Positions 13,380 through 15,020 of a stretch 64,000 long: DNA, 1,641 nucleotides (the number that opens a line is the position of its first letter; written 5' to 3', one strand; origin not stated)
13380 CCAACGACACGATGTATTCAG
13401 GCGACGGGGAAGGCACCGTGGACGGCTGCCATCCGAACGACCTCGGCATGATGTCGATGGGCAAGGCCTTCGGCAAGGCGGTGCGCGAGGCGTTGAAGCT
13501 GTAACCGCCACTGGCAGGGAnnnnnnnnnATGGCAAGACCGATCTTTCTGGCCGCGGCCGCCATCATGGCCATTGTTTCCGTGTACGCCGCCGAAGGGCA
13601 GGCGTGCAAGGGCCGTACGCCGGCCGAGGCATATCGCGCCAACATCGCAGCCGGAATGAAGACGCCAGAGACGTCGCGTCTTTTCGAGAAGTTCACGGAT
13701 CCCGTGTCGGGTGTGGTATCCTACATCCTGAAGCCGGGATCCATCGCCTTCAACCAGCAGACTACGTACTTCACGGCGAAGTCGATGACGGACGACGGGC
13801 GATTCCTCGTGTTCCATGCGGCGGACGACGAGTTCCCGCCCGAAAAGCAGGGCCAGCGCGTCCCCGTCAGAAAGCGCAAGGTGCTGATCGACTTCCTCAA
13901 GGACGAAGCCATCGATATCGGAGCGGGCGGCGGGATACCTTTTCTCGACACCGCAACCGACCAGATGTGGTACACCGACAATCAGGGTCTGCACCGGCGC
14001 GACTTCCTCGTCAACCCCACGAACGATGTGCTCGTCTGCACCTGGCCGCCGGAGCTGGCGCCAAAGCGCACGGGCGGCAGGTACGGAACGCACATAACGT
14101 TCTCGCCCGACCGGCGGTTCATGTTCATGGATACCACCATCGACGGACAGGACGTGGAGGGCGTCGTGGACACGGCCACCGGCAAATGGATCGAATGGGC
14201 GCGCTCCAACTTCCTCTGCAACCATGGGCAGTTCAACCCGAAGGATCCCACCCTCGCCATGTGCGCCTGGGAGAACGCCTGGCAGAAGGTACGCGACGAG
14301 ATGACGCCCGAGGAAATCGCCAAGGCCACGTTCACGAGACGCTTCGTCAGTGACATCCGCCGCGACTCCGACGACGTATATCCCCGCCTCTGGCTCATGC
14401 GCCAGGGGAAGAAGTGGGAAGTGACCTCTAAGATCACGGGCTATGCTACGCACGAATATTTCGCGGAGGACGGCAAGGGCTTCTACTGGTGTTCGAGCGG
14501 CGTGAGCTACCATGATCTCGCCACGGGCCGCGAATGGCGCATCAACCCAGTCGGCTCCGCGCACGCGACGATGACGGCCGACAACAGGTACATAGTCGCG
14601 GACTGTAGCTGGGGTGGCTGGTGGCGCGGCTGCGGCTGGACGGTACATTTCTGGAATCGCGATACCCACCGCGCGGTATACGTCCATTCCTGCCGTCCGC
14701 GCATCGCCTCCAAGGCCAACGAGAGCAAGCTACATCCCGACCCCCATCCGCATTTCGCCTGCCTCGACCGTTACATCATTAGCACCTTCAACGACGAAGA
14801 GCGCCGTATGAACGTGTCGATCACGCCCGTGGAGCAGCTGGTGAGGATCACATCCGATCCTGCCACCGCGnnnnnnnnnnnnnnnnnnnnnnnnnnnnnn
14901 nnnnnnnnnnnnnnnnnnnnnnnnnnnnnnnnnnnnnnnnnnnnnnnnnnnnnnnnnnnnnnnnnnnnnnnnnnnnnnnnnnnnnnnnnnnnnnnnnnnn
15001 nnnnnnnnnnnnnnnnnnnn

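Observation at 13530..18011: Single 1490-aa polypeptide fusing two PL22-like oligogalacturonate-lyase propellers with a GH88/GH105-like unsaturated-uronyl hydrolase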

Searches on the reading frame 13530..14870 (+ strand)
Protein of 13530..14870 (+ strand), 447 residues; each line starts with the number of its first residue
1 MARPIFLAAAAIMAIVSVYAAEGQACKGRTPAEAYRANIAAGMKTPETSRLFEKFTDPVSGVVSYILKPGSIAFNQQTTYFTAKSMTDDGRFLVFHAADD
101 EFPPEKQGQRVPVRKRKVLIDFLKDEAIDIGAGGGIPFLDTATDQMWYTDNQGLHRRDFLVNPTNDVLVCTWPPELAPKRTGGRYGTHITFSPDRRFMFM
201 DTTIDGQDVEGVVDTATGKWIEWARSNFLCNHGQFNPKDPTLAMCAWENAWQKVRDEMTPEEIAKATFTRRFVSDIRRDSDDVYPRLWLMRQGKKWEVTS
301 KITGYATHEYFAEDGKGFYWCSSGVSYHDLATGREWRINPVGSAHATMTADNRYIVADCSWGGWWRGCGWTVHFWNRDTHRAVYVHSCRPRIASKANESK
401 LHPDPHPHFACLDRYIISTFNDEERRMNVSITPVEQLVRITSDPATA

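Call 7: search_protein_families(library=pfam, proteins=[window:13530-14870:+], max_evalue=10)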
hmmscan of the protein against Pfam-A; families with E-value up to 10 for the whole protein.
window:13530-14870:+ (447 aa): 0 families

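Call 12: find_homologous_proteins(query=window:13647-14864:+, max_evalue=0.001)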
Query window:13647-14864:+ (406 aa): 291 proteins with E <= 0.001 among 3061 candidates; the best 120 are listed.
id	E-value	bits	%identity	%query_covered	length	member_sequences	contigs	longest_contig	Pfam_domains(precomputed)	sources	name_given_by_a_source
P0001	1.4e-203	695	71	100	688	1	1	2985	-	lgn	-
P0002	1.8e-191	655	66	99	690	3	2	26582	-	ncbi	-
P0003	1.1e-185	636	66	99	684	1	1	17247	-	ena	-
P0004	3.1e-169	581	60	99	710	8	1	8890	-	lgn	-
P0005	2.2e-163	562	59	100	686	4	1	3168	-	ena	-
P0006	1.5e-162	559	59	100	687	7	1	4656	-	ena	-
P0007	1.1e-160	553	58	99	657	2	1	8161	-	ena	-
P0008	1.0e-136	474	64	79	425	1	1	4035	PF13673.14,PF13508.14,PF00583.32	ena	-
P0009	8.2e-131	455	50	100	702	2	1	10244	-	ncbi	-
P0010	2.5e-127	443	52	100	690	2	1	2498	-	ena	-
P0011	7.9e-127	442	51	100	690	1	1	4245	-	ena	-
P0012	4.6e-126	439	51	99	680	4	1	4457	-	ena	-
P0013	5.9e-126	439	51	100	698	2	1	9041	-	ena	-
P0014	7.1e-126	439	48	100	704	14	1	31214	-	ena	-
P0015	1.5e-125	438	51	100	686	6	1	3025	-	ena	-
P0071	8.1e-93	330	40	98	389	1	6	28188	PF14583.13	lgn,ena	-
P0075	1.9e-92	329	42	98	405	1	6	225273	-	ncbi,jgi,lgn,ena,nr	ncbi:MAG TPA: hypothetical protein PKM57_02190 [Kiritimatiellia bacterium]|nr:hypothetical protein [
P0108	1.8e-88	315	40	98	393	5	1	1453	PF14583.13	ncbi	-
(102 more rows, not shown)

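Call 14: search_solved_structures(query=A1, max_evalue=10, show_alignments=3)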
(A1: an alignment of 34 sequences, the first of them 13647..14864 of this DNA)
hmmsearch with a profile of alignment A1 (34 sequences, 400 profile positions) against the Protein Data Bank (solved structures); distinct sequences matched with E-value up to 10: 5.
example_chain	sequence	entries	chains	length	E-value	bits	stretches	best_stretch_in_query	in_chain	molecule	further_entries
3pe7_A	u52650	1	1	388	1.8e-08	36.7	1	33-378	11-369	Oligogalacturonate lyase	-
3c5m_A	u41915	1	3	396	7.2e-08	34.7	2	32-137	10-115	Oligogalacturonate lyase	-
8cwp_A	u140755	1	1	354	0.031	16.1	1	45-119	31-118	Glycerophosphoryl diester phosphodiesterase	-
3ctk_A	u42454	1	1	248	0.74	11.6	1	128-191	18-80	rRNA N-glycosidase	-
4hc7_A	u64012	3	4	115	1.3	10.8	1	268-323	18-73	Trans-acting T-cell-specific transcription factor GATA-3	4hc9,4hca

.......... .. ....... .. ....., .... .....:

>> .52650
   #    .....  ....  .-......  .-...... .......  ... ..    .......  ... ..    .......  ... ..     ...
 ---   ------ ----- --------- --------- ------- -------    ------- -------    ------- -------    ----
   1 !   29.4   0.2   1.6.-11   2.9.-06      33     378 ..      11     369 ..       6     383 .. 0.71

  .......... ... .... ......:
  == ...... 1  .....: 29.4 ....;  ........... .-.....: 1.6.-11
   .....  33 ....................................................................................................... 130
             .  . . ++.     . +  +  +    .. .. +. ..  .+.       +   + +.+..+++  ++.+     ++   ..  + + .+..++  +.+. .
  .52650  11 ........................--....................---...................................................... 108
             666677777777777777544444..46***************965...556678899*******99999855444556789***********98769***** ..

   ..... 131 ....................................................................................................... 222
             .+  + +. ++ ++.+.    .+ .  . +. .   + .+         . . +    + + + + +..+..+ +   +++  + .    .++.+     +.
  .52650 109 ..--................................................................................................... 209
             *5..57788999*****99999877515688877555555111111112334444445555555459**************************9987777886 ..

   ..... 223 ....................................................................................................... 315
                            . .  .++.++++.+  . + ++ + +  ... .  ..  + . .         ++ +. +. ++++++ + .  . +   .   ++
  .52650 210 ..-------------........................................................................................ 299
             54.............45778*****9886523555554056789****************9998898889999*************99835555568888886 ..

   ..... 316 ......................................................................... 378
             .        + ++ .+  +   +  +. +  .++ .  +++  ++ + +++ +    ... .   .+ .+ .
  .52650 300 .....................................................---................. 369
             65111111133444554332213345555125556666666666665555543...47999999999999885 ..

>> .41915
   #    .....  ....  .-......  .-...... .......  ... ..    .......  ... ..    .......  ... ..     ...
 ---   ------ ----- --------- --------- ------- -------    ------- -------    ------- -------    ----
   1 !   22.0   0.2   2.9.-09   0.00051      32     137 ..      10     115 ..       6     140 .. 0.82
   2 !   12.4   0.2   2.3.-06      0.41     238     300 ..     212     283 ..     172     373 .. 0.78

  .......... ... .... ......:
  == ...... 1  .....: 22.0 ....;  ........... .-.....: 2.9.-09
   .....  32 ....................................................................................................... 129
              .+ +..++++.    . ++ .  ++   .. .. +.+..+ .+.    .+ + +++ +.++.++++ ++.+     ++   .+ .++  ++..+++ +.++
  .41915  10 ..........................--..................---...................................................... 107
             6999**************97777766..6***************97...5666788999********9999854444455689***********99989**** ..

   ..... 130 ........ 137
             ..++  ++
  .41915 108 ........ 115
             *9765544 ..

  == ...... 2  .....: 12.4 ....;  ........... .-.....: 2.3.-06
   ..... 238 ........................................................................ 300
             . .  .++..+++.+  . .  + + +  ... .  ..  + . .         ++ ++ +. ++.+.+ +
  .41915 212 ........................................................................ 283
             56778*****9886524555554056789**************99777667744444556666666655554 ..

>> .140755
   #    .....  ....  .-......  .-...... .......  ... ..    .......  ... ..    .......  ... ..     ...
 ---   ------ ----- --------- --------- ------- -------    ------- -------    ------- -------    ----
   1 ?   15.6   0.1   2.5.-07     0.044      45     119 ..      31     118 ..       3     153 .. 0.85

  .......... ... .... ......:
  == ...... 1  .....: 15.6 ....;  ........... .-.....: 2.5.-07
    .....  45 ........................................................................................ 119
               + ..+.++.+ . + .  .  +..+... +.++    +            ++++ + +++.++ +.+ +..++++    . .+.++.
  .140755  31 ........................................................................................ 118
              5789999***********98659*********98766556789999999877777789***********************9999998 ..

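Call 15: search_protein_families(library=pfam, alignment_id=A1, max_evalue=1)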
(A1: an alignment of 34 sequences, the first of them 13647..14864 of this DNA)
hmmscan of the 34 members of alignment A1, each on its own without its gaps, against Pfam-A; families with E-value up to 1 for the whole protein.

A. member 1, window:13647-14864:+ (406 aa): 0 families

B. families by the number of members that match (of 34 scanned): 13 families
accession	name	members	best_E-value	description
PF00397.32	WW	4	5.4e-05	WW domain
PF14583.12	Pectate_lyase22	3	1.9e-09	Oligogalacturonate lyase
PF02897.21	Peptidase_S9_N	2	0.029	Prolyl oligopeptidase, N-terminal beta-propeller domain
PF24316.1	Tli3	2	0.11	T6SS Tli3 immunity protein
PF24298.1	DUF7482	2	0.11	Domain of unknown function (DUF7482)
PF15892.11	BNR_4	1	0.009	BNR repeat-containing family member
PF24681.1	Kelch_KLHDC2_KLHL20_DRC7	1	0.02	KLHDC2/KLHL20/DRC7 Kelch-repeats domain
PF07676.18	PD40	1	0.038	WD40-like Beta Propeller Repeat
PF13418.12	Kelch_4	1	0.083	Galactose oxidase, central domain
PF03615.21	GCM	1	0.091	GCM motif protein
PF12555.13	SteA-like_C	1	0.13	SteA-like C-terminal domain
PF24230.1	Phage_zn_bind_6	1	0.15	Phage zinc binding domain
PF07043.18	DUF1328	1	0.52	Protein of unknown function (DUF1328)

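Call 37: predict_structure(alignment_id=A1)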
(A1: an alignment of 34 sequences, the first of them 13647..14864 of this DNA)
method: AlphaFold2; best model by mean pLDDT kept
length: 406 residues; sequences in the alignment: 34
mean_pLDDT: 89.4   pTM: 0.90
mean pLDDT of the five models: 89.4, 88.6, 88.0, 87.8, 87.4
residues with pLDDT >= 90: 296; 70-90: 62; 50-70: 34; < 50: 14
segments of 3 or more residues with pLDDT < 50: 213-216, 229-233, 236-238
pLDDT, mean of each block of 10 residues (from residue 1): 89 98 98 95 95 97 91 94 98 87 96 94 96 84 70 96 85 95 88 92 87 56 57 49 67 92 86 96 94 96 96 97 93 98 96 94 95 98 95 98 86
secondary structure, 60 per line:
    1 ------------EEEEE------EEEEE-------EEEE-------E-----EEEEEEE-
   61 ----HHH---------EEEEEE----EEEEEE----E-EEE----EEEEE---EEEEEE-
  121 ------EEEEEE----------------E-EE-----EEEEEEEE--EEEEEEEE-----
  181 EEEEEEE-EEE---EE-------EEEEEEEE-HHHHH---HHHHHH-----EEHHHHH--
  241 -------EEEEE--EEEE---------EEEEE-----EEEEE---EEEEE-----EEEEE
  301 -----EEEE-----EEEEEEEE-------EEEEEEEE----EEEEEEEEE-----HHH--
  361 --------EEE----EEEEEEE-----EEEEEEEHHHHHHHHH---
elements in order: E13-17 E24-28 E36-39 E53-59 E77-82 E87-92 E99-101 E106-110 E114-119 E127-132 E158-165 E168-175 E181-187 E189-191 E204-211 H213-217 H221-226 H234-238 E248-252 E255-258 E268-272 E278-282 E286-290 E296-300 E306-309 E315-322 E330-337 E342-350 E369-371 E376-382 E388-394 H395-403

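Call 42: fold_search(model_id=the predicted structure, library=pdb)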
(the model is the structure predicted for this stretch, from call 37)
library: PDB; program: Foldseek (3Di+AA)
matches with E <= 10: 1386; with E <= 0.001: 667
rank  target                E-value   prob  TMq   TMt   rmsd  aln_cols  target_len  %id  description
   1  3c5m_A                1.1e-17  1.00  0.67  0.72   5.1       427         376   17  Crystal structure of oligogalacturonate lyase (VPA0088) from Vibrio parahaemolyticus. Northeast Structural Genomics Co (released 2008-02-26)
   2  3c5m_B                1.6e-17  1.00  0.67  0.72   5.3       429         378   16  Crystal structure of oligogalacturonate lyase (VPA0088) from Vibrio parahaemolyticus. Northeast Structural Genomics Co (released 2008-02-26)
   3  3pe7                  2.4e-17  1.00  0.68  0.73   3.9       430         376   17  Oligogalacturonate lyase in complex with manganese (released 2010-11-03)
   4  7mx5_A                1.5e-11  1.00  0.40  0.41  12.4       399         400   12  Crystal structure of TolB from Acinetobacter baumannii (released 2021-05-26)
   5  7mx5_B                5.5e-11  1.00  0.41  0.41  12.5       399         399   10  Crystal structure of TolB from Acinetobacter baumannii (released 2021-05-26)
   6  2hqs_A                6.5e-11  1.00  0.43  0.42  12.5       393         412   12  Crystal structure of TolB/Pal complex (released 2007-04-03)
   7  9a2l_MODEL_1_A        7.7e-11  1.00  0.41  0.39  12.7       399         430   13  Model of E. coli TolB by in-cell photo-crosslinking MS and deep learning (released 2023-02-24)
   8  2w8b_B                1.1e-10  1.00  0.41  0.41  12.5       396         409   12  Crystal structure of processed TolB in complex with Pal (released 2009-02-17)
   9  6pnv                  1.2e-10  1.00  0.41  0.41  12.8       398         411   12  1.42 Angstrom Resolution Crystal Structure of Translocation Protein TolB from Salmonella enterica (released 2019-07-17)
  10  1c5k                  2.1e-10  1.00  0.42  0.43  11.9       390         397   12  THE STRUCTURE OF TOLB, AN ESSENTIAL COMPONENT OF THE TOL-DEPENDENT TRANSLOCATION SYSTEM AND ITS INTERACTIONS WITH THE TR (released 2000-12-06)
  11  4r40_C                3.1e-10  1.00  0.41  0.41  13.0       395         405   13  Crystal Structure of TolB/Pal complex from Yersinia pestis. (released 2014-09-03)
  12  4pwz_B                3.8e-10  1.00  0.41  0.41  13.3       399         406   12  Crystal structure of TolB protein from Yersinia pestis CO92 (released 2014-04-02)
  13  2hqs_B                4.2e-10  1.00  0.41  0.41  12.4       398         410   12  Crystal structure of TolB/Pal complex (released 2007-04-03)
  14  2w8b_A                6.6e-10  1.00  0.42  0.41  12.2       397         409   12  Crystal structure of processed TolB in complex with Pal (released 2009-02-17)
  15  4r40_A                8.7e-10  1.00  0.41  0.41  13.2       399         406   12  Crystal Structure of TolB/Pal complex from Yersinia pestis. (released 2014-09-03)
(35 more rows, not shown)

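Call 49: find_encoding_contigs(protein=P0075, flank=10000, max_places=2)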
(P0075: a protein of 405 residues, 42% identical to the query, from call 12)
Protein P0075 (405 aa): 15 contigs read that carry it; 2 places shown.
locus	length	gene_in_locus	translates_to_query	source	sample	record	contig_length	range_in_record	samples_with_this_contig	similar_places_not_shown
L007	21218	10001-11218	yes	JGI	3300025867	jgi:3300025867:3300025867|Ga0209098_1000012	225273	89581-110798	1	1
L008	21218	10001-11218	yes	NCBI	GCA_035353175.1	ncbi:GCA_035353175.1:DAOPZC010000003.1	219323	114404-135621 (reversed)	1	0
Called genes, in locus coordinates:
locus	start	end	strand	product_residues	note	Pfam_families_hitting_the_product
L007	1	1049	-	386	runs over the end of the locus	PF13377:Peripla_BP_3, PF12833:HTH_18, PF00165:HTH_AraC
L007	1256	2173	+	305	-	PF03009:GDPD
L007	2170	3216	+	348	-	PF01210:NAD_Gly3P_dh_N, PF07479:NAD_Gly3P_dh_C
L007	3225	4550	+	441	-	PF07690:MFS_1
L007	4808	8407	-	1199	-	PF06283:ThuA, PF13646:HEAT_2, PF00754:F5_F8_type_C, PF22633:F5_F8_type_C_2, PF00754:F5_F8_type_C, PF22633:F5_F8_type_C_2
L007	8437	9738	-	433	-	PF01408:GFO_IDH_MocA, PF22725:GFO_IDH_MocA_C3 (faint), PF19051:GFO_IDH_MocA_C2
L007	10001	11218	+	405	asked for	-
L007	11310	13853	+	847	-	-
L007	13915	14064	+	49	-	-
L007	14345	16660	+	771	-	PF18582:HZS_alpha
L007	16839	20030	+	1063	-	PF02210:Laminin_G_2 (faint), PF14307:Glyco_tran_WbsX, PF13385:Laminin_G_3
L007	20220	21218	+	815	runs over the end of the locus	-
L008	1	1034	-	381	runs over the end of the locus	PF13377:Peripla_BP_3, PF12833:HTH_18, PF00165:HTH_AraC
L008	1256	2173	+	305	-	PF03009:GDPD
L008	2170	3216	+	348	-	PF01210:NAD_Gly3P_dh_N, PF07479:NAD_Gly3P_dh_C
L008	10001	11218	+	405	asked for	-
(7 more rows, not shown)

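Call 60: search_protein_representatives(alignment_id=A1)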
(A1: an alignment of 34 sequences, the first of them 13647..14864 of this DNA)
Query: 34 sequences, 400 profile positions. Proteins with E-value up to 0.001 (for the whole library): 475; up to 1e-10: 285; up to 1e-30: 158. The best 150 are listed.
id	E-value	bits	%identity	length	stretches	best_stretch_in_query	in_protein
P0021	2.1e-168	576.5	-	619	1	6-399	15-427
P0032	1.7e-162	557.1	-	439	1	17-400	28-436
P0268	1.8e-157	540.5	-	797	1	8-399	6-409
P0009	6.1e-155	532.2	-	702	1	11-400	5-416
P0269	1.3e-154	531.1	-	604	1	8-399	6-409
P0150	1.3e-151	521.3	-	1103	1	17-400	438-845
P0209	1.1e-149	514.9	-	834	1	17-400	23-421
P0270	1.4e-149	514.5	-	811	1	17-399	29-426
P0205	2.5e-148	510.4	-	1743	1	15-399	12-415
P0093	2.1e-147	507.4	-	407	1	22-396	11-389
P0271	3.7e-147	506.6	-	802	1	18-399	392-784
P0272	5.9e-147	505.9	-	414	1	20-400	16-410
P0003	8.9e-147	505.3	-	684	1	12-399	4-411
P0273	2.4e-144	497.3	-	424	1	1-400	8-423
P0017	5.2e-144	496.2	-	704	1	10-400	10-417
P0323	1.3e-86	307.2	-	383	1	24-400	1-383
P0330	2.6e-73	263.4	-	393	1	24-400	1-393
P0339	3.2e-63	230.2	-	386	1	27-397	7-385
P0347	4.5e-55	203.4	-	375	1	30-400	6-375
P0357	2.3e-44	168.1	-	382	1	27-399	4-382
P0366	1.1e-40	156.0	-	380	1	25-400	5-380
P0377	2.2e-37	145.1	-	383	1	30-400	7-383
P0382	3.7e-35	137.8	-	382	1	29-396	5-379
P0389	6.7e-34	133.6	-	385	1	28-397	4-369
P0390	1.1e-33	133.0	-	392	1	25-380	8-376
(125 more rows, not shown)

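Call 61: search_protein_families(library=pfam, proteins=[P0323, P0330, P0339, P0347, P0357, P0366, P0377, P0382, P0389, P0390], max_evalue=0.01)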
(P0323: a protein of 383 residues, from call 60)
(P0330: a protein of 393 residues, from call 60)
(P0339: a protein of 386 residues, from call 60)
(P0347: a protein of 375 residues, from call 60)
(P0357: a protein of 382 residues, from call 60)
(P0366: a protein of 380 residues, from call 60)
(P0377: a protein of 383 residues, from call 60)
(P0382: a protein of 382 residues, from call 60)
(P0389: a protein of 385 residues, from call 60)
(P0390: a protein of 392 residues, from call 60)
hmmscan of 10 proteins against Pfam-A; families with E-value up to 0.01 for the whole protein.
P0323 (383 aa): 0 families

P0330 (393 aa): 0 families

P0339 (386 aa): 1 family
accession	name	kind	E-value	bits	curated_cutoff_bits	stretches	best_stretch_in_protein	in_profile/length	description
PF14583.12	Pectate_lyase22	-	0.00029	20.1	30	1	249-379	241-381/386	Oligogalacturonate lyase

P0347 (375 aa): 1 family
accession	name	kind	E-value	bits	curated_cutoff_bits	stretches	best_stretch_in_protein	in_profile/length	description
PF14583.12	Pectate_lyase22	-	0.0022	17.2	30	0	310-362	324-377/386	Oligogalacturonate lyase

P0357 (382 aa): 2 families
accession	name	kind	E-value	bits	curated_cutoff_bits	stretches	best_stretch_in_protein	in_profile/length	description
PF14583.12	Pectate_lyase22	-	0.00047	19.4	30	0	209-372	216-379/386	Oligogalacturonate lyase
PF07676.18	PD40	-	0.0048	17.3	20.9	0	348-361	13-26/38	WD40-like Beta Propeller Repeat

P0366 (380 aa): 0 families

P0377 (383 aa): 1 family
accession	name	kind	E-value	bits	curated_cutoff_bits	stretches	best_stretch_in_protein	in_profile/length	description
PF14583.12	Pectate_lyase22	-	3.3e-05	23.2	30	1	212-374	209-381/386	Oligogalacturonate lyase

P0382 (382 aa): 1 family
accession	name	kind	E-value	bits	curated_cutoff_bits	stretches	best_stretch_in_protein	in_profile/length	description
PF07676.18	PD40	-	0.00038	20.8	20.9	0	348-370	13-36/38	WD40-like Beta Propeller Repeat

P0389 (385 aa): 1 family
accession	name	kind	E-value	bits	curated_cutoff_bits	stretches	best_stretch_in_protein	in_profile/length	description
PF14583.12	Pectate_lyase22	-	0.00035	19.9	30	0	217-261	215-261/386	Oligogalacturonate lyase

P0390 (392 aa): 0 families
